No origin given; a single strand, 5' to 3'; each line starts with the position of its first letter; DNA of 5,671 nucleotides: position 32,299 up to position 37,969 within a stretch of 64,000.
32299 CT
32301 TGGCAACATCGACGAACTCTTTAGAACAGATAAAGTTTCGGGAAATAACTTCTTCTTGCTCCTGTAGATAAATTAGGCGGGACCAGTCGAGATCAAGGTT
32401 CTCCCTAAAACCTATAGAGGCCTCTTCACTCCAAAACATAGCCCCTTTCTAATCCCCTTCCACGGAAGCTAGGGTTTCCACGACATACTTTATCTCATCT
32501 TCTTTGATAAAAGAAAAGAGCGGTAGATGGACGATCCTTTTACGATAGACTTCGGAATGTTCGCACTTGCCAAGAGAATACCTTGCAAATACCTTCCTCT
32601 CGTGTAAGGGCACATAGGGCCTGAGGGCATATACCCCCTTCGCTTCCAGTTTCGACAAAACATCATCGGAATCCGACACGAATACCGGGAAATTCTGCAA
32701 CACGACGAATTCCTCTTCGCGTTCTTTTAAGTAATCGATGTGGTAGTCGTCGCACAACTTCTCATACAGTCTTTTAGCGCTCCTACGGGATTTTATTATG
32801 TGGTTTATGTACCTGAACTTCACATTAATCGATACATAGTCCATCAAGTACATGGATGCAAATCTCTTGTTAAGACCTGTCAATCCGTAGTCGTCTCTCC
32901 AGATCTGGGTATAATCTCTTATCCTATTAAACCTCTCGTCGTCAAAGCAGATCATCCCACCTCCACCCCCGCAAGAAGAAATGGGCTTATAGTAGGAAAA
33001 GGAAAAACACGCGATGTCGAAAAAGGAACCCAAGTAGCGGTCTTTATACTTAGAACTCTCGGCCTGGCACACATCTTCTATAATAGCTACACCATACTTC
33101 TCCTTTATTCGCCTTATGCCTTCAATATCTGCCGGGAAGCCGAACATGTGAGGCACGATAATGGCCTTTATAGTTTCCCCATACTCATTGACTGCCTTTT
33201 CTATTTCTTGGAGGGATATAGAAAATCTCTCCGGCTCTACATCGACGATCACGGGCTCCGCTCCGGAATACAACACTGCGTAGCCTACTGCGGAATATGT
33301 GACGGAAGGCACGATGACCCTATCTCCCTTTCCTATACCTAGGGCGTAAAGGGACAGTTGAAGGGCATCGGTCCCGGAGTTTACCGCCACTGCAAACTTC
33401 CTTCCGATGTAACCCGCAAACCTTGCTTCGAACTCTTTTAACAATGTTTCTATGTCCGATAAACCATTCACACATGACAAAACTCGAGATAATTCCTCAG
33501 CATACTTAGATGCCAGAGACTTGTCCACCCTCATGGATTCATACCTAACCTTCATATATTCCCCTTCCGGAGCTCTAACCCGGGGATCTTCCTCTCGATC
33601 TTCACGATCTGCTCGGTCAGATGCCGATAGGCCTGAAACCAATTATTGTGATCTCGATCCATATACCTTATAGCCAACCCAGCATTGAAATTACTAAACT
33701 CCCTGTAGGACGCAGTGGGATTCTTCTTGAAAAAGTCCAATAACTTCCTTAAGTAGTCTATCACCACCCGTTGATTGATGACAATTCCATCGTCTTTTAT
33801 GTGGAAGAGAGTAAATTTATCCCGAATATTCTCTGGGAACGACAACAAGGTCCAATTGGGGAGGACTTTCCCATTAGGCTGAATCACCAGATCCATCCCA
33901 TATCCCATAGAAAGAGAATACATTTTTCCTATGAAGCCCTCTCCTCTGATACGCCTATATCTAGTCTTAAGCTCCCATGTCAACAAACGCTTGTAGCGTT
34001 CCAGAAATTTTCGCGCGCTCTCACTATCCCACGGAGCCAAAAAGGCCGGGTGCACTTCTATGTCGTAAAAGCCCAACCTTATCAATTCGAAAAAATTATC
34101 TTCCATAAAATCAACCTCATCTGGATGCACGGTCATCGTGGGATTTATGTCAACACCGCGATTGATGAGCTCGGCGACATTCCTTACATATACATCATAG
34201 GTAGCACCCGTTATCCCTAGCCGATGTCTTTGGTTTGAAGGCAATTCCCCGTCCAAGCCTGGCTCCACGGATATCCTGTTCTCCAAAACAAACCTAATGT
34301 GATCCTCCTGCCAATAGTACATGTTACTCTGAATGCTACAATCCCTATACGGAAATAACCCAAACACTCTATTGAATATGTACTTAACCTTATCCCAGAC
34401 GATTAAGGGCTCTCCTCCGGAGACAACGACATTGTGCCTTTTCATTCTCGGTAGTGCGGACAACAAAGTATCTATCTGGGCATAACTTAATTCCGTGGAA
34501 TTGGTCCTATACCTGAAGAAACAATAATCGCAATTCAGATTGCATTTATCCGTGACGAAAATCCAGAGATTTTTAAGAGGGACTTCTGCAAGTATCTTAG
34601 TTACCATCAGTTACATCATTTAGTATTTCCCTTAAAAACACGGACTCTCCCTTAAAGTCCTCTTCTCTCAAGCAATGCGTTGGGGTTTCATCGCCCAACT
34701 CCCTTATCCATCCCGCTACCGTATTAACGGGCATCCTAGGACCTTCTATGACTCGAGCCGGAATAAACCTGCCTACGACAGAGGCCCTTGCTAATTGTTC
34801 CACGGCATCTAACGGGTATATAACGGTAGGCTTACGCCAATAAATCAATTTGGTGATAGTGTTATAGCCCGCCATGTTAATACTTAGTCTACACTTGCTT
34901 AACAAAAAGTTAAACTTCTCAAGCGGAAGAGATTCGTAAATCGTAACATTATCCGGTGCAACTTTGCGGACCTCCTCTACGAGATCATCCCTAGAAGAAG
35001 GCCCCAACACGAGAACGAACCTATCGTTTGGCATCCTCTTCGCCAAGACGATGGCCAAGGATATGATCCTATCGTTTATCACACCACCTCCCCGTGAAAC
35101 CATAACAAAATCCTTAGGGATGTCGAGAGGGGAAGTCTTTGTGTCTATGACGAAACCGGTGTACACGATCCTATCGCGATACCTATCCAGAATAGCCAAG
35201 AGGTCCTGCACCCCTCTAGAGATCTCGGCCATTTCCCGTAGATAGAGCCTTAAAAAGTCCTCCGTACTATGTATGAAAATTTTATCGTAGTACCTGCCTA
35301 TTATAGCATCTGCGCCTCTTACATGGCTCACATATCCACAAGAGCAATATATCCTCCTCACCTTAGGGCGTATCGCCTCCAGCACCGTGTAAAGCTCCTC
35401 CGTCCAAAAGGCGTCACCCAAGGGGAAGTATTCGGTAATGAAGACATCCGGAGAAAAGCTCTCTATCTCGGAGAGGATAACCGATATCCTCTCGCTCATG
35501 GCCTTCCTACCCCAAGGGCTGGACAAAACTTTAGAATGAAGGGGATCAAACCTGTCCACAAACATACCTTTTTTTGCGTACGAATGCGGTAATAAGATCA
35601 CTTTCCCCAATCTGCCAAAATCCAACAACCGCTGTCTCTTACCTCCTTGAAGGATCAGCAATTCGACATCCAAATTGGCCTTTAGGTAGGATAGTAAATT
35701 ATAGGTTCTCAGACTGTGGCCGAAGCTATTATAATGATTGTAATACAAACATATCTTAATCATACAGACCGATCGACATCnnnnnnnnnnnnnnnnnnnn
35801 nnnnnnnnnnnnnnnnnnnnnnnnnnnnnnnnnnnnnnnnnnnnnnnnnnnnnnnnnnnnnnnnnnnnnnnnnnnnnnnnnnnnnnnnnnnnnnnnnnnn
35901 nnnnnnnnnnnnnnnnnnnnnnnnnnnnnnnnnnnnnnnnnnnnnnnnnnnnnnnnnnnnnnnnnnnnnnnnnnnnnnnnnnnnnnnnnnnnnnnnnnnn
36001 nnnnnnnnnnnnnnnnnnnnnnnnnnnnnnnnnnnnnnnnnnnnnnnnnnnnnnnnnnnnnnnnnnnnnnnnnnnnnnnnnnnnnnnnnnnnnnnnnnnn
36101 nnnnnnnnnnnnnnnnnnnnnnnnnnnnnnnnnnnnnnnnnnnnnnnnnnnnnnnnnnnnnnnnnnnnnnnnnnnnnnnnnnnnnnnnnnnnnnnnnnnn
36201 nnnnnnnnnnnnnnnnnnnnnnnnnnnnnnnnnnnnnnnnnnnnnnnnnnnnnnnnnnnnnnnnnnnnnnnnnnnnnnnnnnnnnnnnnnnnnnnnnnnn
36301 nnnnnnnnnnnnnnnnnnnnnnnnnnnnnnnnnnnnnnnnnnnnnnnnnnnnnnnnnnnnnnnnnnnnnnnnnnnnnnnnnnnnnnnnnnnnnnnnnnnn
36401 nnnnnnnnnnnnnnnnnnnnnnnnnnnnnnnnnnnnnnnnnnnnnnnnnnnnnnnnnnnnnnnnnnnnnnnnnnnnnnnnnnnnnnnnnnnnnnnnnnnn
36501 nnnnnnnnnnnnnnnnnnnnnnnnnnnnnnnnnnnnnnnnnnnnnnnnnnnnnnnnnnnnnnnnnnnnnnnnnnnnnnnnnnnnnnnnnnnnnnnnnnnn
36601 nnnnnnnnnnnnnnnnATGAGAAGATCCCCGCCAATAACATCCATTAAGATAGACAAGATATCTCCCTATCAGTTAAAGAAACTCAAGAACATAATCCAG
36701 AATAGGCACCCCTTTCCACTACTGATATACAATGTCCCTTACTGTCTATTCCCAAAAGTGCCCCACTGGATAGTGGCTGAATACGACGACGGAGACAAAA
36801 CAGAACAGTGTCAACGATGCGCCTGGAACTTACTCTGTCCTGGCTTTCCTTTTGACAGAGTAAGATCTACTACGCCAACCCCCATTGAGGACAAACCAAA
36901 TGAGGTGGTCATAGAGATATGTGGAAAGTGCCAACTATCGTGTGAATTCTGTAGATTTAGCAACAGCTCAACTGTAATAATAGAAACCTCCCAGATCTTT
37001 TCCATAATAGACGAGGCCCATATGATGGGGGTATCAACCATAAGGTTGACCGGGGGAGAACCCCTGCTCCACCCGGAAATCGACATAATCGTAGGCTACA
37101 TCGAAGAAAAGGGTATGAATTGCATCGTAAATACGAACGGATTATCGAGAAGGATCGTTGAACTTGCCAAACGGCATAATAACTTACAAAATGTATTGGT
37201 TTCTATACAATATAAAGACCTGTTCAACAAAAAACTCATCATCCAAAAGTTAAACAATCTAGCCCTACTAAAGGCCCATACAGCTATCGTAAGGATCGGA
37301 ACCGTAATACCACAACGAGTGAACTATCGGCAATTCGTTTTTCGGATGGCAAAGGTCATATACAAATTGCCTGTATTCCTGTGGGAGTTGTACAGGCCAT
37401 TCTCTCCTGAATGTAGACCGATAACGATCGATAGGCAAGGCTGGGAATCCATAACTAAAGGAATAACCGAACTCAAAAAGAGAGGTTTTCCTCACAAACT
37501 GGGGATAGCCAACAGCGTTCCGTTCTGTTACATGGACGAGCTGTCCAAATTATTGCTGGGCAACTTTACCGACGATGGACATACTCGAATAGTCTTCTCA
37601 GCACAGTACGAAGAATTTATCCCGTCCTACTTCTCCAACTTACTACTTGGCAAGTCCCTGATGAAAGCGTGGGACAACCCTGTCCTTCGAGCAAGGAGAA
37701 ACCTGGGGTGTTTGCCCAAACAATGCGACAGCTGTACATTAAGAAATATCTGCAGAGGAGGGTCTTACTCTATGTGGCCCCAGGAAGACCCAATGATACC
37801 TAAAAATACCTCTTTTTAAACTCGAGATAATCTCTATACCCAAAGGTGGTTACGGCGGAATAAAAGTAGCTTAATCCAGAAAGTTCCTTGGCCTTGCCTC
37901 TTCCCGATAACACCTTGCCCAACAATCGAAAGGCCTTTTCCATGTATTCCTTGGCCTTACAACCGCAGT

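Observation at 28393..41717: Compositionally distinct accessory island inserted between dapA and uvrA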

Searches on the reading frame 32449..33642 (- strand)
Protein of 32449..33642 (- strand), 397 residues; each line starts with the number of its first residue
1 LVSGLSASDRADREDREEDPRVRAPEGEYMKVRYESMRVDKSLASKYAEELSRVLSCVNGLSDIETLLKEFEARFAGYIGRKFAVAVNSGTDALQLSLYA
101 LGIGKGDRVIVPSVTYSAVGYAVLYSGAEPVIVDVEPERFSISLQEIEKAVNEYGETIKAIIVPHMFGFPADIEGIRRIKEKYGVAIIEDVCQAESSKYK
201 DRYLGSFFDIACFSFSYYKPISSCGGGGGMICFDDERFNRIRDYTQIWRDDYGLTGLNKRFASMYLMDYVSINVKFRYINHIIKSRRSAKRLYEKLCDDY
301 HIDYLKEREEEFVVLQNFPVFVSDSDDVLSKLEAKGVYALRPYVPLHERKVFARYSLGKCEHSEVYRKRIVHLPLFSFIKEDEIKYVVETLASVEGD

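Call 3: search_protein_families(library=pfam, proteins=[window:32449-33642:-], max_evalue=0.01)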
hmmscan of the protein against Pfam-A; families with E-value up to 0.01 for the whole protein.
window:32449-33642:- (397 aa): 3 families
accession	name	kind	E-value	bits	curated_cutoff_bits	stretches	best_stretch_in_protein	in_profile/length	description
PF01041.23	DegT_DnrJ_EryC1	-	2.1e-68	231.6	19.8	1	68-391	26-359/360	DegT/DnrJ/EryC1/StrS aminotransferase family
PF00155.27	Aminotran_1_2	-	4.5e-09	36.4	19.7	1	67-179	43-171/361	Aminotransferase class I and II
PF01212.27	Beta_elim_lyase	-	0.002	18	27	1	69-282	35-219/288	Beta-eliminating lyase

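Call 5: search_protein_families(library=ncbifam, proteins=[window:32449-33642:-], max_evalue=0.01)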
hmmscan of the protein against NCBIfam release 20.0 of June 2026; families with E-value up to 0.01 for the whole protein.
window:32449-33642:- (397 aa): 16 families
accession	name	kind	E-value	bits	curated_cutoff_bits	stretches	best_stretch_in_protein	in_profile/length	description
TIGR04181.1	NHT_00031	hypoth_equivalog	8.8e-48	163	420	1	61-374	25-357/359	LegC family aminotransferase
TIGR03588.1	PseC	equivalog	1.4e-45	155.9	423.5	1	68-394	32-379/380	UDP-4-amino-4,6-dideoxy-N-acetyl-beta-L-altrosamine transaminase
NF008687.0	PRK11706.1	equivalog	1.6e-40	139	375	2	76-238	41-198/375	dTDP-4-amino-4,6-dideoxygalactose transaminase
NF008658.2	PRK11658.1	equivalog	2.2e-37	128.6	631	1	69-242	36-204/379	UDP-4-amino-4-deoxy-L-arabinose aminotransferase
TIGR02379.1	ECA_wecE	subfamily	1.6e-35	122.6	434.85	2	72-239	37-200/376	dTDP-4-amino-4,6-dideoxy-D-glucose transaminase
TIGR04427.1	PLP_DesI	equivalog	2.5e-30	105.9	650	1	46-391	33-379/390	dTDP-4-dehydro-6-deoxyglucose aminotransferase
NF011936.0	PRK15407.1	equivalog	1.6e-27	96.3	423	1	65-256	64-259/440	lipopolysaccharide biosynthesis protein RfbH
NF005588.0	PRK07309.1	equivalog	2.9e-07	29.7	576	1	89-177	99-182/391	pyridoxal phosphate-dependent aminotransferase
NF005817.0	PRK07683.1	equivalog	2.8e-05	23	575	1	87-164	95-168/387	aminotransferase A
NF041364.1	GntC_guanitoxin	equivalog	4.5e-05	22.5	415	1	85-190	63-173/356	guanitoxin biosynthesis PLP-dependent (S)-gamma-hydroxy-L-arginine cyclodehydratase GntC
NF006488.0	PRK08912.1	equivalog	0.00014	20.9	498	1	56-154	60-159/387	aminotransferase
NF004770.0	PRK06108.1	subfamily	0.00062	18.7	422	1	72-153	87-169/396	pyridoxal phosphate-dependent aminotransferase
NF006569.0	PRK09082.1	subfamily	0.00091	18.4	420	1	82-157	91-166/386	methionine aminotransferase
NF005816.0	PRK07682.1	equivalog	0.0013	17.4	620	1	88-203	97-214/390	aminotransferase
NF005601.0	PRK07337.1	equivalog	0.0029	16.8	496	1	72-201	86-219/394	pyridoxal phosphate-dependent aminotransferase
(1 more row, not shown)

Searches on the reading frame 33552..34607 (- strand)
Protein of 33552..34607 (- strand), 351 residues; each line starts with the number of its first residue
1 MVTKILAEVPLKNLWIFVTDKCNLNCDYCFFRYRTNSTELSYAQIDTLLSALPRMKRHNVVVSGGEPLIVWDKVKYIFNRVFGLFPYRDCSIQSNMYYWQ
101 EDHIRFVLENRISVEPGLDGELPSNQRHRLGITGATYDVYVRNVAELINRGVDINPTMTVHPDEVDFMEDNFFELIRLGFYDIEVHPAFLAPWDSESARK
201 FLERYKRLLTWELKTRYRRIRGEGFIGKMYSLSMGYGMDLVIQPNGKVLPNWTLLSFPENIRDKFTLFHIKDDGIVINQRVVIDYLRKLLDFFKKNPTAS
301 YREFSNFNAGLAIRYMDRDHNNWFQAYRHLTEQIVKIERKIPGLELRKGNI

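Call 3: search_protein_families(library=pfam, proteins=[window:33552-34607:-], max_evalue=0.01)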
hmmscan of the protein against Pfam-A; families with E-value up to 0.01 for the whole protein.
window:33552-34607:- (351 aa): 2 families
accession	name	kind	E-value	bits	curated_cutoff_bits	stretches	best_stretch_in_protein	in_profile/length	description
PF04055.27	Radical_SAM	-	1.7e-16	61.3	29.5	1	17-167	2-157/166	Radical SAM superfamily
PF13353.11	Fer4_12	-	0.00022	21.9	22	1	17-101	11-96/137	4Fe-4S single cluster domain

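Call 5: search_protein_families(library=ncbifam, proteins=[window:33552-34607:-], max_evalue=0.01)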
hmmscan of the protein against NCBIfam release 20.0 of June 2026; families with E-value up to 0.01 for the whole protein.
window:33552-34607:- (351 aa): 63 families (the best 25 are shown)
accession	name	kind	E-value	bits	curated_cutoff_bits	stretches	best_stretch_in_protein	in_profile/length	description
NF047865.1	rSAM_PapB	equivalog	2.2e-20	73.2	340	1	12-211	3-211/330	PapB family radical SAM/SPASM ranthipeptide maturase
TIGR04115.1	rSAM_Cxxx_rpt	equivalog_domain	1e-14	54.8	350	1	15-209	5-217/359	radical SAM peptide maturase, CXXX-repeat target family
TIGR03978.1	rSAM_paired_1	equivalog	5e-13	48.6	370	1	8-185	78-267/466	His-Xaa-Ser system radical SAM maturase HxsB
NF038170.1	lachnocin_rSAM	equivalog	3.6e-11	42.6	550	1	10-150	74-226/440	lachnocin radical SAM maturase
TIGR03906.1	quino_hemo_SAM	equivalog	3.8e-11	42.3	453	1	6-150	88-244/467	quinohemoprotein amine dehydrogenase maturation protein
NF041707.1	rSAM_YhhB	equivalog_domain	2.6e-10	39.8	445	1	15-146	5-151/369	cyclophane-forming radical SAM/SPASM peptide maturase YhhB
TIGR03974.1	rSAM_six_Cys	equivalog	3.6e-10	39.3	425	1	8-196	93-294/451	thioether cross-link-forming SCIFF peptide maturase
NF050035.1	rSAM_WgK_link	exception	2.2e-09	36.8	650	1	16-75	13-75/367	radical SAM/SPASM peptide maturase WgkB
TIGR04068.1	rSAM_ocin_clost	equivalog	2.6e-09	36.5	500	1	7-147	79-232/462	Cys-rich peptide radical SAM maturase CcpM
TIGR03977.1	rSAM_pair_HxsC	equivalog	2.7e-09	36.3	267.9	1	15-103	28-115/292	His-Xaa-Ser system radical SAM maturase HxsC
TIGR02666.1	moaA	equivalog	3.7e-09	36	284.05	1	12-72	10-75/336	GTP 3',8-cyclase MoaA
TIGR02668.1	moaA_archaeal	equivalog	1e-08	34.6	325.25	1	10-75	8-75/303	GTP 3',8-cyclase MoaA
TIGR04163.1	rSAM_cobopep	equivalog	1.2e-08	34.1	375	1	12-160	64-220/428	peptide-modifying radical SAM enzyme CbpB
TIGR03942.1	sulfatase_rSAM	equivalog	3e-08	33.1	349.45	1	19-180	8-181/363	anaerobic sulfatase maturase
TIGR04064.1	rSAM_nif11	equivalog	3.3e-08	32.7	518.7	1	7-211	73-286/459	nif11-like peptide radical SAM maturase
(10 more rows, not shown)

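Call 51: search_protein_families(library=padloc, proteins=[window:33552-34607:-], max_evalue=0.001)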
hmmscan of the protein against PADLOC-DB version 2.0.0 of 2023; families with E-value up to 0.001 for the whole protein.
window:33552-34607:- (351 aa): 2 families
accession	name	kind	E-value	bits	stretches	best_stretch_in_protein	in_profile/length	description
PDLC02904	pVip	-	4.4e-09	34.2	1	17-71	8-63/262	Viperins associated with kinases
PDLC02903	pVip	-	1.8e-08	32.2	1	16-77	4-62/257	Viperins not associated with kinases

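Call 53: search_solved_structures(query=window:33552-34607:-, max_evalue=0.001)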
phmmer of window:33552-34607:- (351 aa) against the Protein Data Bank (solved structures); distinct sequences matched with E-value up to 0.001: 1.
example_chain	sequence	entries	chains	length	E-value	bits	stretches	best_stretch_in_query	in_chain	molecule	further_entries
5wgg_A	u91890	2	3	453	6.3e-09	38.5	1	11-217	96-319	Radical SAM domain protein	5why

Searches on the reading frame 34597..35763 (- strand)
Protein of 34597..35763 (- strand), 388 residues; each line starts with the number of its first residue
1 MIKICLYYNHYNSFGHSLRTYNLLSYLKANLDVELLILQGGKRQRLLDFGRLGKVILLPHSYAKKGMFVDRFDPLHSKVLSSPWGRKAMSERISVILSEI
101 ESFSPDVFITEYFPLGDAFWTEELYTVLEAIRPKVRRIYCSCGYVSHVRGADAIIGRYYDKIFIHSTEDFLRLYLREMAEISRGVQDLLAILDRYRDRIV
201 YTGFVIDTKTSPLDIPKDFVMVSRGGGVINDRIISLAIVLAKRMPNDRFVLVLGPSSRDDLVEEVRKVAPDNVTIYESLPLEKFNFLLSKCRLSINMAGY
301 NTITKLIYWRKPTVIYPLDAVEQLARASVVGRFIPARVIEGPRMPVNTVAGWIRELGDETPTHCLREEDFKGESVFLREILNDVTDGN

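Call 3: search_protein_families(library=pfam, proteins=[window:34597-35763:-], max_evalue=0.01)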
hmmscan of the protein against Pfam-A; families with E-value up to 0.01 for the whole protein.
window:34597-35763:- (388 aa): 1 family
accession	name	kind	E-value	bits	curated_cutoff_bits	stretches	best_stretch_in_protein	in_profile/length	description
PF13528.12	Glyco_trans_1_3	-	0.0069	16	25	0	271-323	236-288/322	Glycosyl transferase family 1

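Call 5: search_protein_families(library=ncbifam, proteins=[window:34597-35763:-], max_evalue=0.01)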
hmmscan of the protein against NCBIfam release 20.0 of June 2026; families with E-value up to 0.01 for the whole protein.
window:34597-35763:- (388 aa): 1 family
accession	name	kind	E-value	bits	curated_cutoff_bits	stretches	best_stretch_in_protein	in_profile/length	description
TIGR00661.1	MJ1255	subfamily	0.0015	17.9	195.9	0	268-330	227-288/321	MJ1255/VC2487 family glycosyltransferase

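Call 51: search_protein_families(library=padloc, proteins=[window:34597-35763:-], max_evalue=0.001)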
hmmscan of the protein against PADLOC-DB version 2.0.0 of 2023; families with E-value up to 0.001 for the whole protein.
window:34597-35763:- (388 aa): 0 families

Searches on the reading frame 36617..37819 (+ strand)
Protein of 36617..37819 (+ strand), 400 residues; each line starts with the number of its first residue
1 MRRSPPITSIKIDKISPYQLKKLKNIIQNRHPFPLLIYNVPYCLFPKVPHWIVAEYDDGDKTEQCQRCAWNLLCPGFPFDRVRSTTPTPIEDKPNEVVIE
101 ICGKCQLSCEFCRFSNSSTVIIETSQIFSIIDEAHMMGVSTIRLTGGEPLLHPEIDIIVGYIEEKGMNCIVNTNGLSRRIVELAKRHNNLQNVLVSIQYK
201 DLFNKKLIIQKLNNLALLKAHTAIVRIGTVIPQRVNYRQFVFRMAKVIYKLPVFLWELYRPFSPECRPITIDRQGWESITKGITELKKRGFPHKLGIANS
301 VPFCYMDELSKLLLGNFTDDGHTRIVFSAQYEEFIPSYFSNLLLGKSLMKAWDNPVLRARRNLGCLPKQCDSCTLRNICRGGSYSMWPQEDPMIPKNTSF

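Call 3: search_protein_families(library=pfam, proteins=[window:36617-37819:+], max_evalue=0.01)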
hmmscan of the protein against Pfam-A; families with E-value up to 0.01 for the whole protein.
window:36617-37819:+ (400 aa): 1 family
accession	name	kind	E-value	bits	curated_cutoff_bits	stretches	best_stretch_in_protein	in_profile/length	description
PF04055.27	Radical_SAM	-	1.1e-13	52.2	29.5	1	100-199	2-111/166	Radical SAM superfamily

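Call 5: search_protein_families(library=ncbifam, proteins=[window:36617-37819:+], max_evalue=0.01)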
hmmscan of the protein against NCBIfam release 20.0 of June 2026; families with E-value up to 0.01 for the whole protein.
window:36617-37819:+ (400 aa): 53 families (the best 25 are shown)
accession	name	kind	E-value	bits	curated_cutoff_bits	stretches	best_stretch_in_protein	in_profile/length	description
TIGR02666.1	moaA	equivalog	5.7e-13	48.5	284.05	1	99-239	14-172/336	GTP 3',8-cyclase MoaA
TIGR04251.1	SCM_rSAM_ScmF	equivalog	8.3e-13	48.4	400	1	102-198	18-112/353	SynChlorMet cassette radical SAM/SPASM protein ScmF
TIGR02668.1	moaA_archaeal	equivalog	1.6e-12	47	325.25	1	96-198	11-117/303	GTP 3',8-cyclase MoaA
NF001199.0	PRK00164.2-1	equivalog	4.8e-12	45.7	231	1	98-214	15-134/308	GTP 3',8-cyclase MoaA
TIGR04347.1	pseudo_SAM_Halo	equivalog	6.4e-12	45.4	525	1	96-176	39-122/390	TIGR04347 family pseudo-SAM/SPASM protein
TIGR04317.1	W_rSAM_matur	equivalog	4.8e-11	42.4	380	1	94-224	3-136/349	tungsten cofactor oxidoreductase radical SAM maturase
NF045574.1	sacti_mat_StsB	exception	5.7e-11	41.9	625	1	90-197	91-201/466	StsB family radical SAM/SPASM domain sactipeptide maturase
TIGR03963.1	rSAM_QueE_Clost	equivalog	2.8e-10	40.3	260.1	1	104-222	28-145/219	putative 7-carboxy-7-deazaguanine synthase QueE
TIGR04545.1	rSAM_ahbD_hemeb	equivalog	2.8e-10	40.2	500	1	98-198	3-107/339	heme b synthase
TIGR04466.1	rSAM_BlsE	equivalog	9.1e-10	38.5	400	1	98-204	6-118/327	cytosylglucuronate decarboxylase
TIGR04053.2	TIGR04053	equivalog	1.6e-09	37.5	395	1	90-178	3-99/366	TIGR04053 family radical SAM/SPASM domain-containing protein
NF049973.1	radical_Rv1681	equivalog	3.7e-09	36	380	1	104-176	81-155/326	Rv1681 family radical SAM protein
NF045646.2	rSAM_Se_TrsS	equivalog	5e-09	35.2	490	1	97-186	88-182/441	radical SAM (seleno)protein TrsS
TIGR02109.1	PQQ_syn_pqqE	equivalog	1.2e-08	34.4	381.35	1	93-207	5-123/358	pyrroloquinoline quinone biosynthesis protein PqqE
TIGR04303.1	GeoRSP_rSAM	equivalog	4.7e-08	33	400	1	100-197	10-108/325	GeoRSP system radical SAM/SPASM protein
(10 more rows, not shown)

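Call 51: search_protein_families(library=padloc, proteins=[window:36617-37819:+], max_evalue=0.001)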
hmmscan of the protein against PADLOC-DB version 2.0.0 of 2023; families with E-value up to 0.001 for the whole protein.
window:36617-37819:+ (400 aa): 2 families
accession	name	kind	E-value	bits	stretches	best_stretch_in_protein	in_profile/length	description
PDLC02904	pVip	-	1.2e-12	45.9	1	101-259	9-173/262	Viperins associated with kinases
PDLC02903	pVip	-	3.2e-12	44.5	1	99-198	4-101/257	Viperins not associated with kinases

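Call 54: search_solved_structures(query=window:36617-37819:+, max_evalue=0.001)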
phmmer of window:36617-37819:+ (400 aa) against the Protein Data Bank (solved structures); distinct sequences matched with E-value up to 0.001: 8.
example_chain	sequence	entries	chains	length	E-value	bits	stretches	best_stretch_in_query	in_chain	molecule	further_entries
5v1q_A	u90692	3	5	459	2.5e-06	29.7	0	93-193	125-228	Radical SAM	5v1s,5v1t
7vob_C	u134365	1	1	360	2.9e-06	29.4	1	98-197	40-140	Cytosylglucuronate decarboxylase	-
7voc_C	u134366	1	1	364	3e-06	29.4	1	98-197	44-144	Cytosylglucuronate decarboxylase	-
6c8v_A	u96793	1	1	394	9.3e-06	27.8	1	94-208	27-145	Coenzyme PQQ synthesis protein E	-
8wm2_A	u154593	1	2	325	2.2e-05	26.5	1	98-182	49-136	Fe-S radical SAM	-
2fb2_A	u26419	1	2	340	0.00048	22.1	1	96-222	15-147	Molybdenum cofactor biosynthesis protein A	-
6efn_A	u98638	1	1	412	0.0008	21.4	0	96-200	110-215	Sporulation killing factor maturation protein SkfB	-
1tv7_A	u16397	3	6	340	0.00087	21.3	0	98-222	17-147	Molybdenum cofactor biosynthesis protein A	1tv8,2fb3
